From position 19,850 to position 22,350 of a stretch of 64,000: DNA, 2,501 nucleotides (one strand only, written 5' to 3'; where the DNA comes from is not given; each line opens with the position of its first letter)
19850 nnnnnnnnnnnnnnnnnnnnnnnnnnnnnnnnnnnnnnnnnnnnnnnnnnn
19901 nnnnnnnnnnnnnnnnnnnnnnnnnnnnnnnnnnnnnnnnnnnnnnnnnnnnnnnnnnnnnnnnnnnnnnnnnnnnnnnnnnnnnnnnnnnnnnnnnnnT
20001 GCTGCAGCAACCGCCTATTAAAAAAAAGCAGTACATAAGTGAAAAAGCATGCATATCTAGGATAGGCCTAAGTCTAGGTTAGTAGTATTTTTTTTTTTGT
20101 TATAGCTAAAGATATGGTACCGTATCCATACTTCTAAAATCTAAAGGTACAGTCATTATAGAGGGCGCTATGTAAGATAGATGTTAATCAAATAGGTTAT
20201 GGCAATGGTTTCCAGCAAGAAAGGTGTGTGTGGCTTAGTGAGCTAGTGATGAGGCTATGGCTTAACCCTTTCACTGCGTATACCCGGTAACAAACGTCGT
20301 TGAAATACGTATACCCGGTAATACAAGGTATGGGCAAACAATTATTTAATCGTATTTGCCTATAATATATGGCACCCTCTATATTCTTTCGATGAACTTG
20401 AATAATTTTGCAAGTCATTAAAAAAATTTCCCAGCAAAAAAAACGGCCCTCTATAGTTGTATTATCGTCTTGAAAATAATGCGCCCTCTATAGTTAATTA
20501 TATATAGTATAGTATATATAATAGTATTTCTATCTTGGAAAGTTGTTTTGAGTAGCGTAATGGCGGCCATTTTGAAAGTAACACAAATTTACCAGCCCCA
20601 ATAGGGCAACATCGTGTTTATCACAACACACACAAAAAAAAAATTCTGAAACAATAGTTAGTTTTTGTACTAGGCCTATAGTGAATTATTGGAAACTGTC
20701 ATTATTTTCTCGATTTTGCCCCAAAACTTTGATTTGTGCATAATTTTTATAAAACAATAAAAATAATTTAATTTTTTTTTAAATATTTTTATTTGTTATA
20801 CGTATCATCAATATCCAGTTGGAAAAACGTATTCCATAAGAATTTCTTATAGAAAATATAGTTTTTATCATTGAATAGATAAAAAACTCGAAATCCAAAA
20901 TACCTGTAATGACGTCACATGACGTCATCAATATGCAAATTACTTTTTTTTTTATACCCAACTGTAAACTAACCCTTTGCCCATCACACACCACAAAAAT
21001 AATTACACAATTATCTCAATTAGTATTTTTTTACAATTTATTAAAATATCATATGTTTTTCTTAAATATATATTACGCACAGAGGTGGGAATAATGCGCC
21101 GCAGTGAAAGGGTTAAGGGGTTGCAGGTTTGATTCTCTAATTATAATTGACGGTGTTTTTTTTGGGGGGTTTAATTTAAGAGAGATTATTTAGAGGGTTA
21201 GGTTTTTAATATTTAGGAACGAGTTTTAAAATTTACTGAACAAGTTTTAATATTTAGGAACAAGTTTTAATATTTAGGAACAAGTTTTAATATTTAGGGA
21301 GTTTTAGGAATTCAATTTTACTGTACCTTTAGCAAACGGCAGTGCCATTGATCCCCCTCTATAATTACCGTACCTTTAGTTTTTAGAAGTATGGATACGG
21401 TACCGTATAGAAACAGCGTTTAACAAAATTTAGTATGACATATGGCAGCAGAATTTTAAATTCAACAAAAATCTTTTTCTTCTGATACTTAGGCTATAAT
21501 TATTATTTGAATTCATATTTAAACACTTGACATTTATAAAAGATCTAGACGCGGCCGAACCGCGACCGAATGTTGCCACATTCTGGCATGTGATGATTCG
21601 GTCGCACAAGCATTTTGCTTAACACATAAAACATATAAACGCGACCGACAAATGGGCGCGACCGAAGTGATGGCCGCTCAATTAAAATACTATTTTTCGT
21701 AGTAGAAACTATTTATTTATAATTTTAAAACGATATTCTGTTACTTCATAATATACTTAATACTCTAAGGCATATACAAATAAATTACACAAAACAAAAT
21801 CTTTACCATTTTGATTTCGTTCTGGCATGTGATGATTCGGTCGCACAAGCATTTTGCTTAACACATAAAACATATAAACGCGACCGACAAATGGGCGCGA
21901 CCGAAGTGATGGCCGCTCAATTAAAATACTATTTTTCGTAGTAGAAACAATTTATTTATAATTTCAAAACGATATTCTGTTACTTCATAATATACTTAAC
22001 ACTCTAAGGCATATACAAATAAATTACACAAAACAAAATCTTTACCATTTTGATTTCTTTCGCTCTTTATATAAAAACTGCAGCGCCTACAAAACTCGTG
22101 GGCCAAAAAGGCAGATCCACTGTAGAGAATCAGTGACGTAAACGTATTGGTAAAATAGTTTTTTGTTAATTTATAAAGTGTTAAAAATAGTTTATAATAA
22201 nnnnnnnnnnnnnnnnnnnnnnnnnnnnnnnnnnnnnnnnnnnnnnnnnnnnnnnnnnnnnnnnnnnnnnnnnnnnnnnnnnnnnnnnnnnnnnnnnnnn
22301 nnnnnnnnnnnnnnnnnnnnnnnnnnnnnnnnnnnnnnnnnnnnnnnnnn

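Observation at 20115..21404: Nested DNA transposons in RPL4 intron 1: a piggyBac-like TTAA/13-bp-TIR MITE inside a 50-bp-TIR element, carrying a twin CRE palindrome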

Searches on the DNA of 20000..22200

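Call 44: search_rna_families(source=window, start=20000, end=22200, threshold=evalue, max_evalue=1)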
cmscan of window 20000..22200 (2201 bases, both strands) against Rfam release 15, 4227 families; matches with E-value up to 1: 0.
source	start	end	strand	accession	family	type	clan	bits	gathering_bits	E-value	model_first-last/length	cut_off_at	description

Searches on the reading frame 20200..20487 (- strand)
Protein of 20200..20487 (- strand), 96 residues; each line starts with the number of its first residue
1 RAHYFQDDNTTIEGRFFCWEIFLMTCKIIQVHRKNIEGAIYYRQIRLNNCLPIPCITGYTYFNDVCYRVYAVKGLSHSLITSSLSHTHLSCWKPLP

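Call 53: search_protein_families(library=pfam, proteins=[window:20200-20487:-], max_evalue=0.01)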
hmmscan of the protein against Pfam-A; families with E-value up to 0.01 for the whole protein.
window:20200-20487:- (96 aa): 0 families
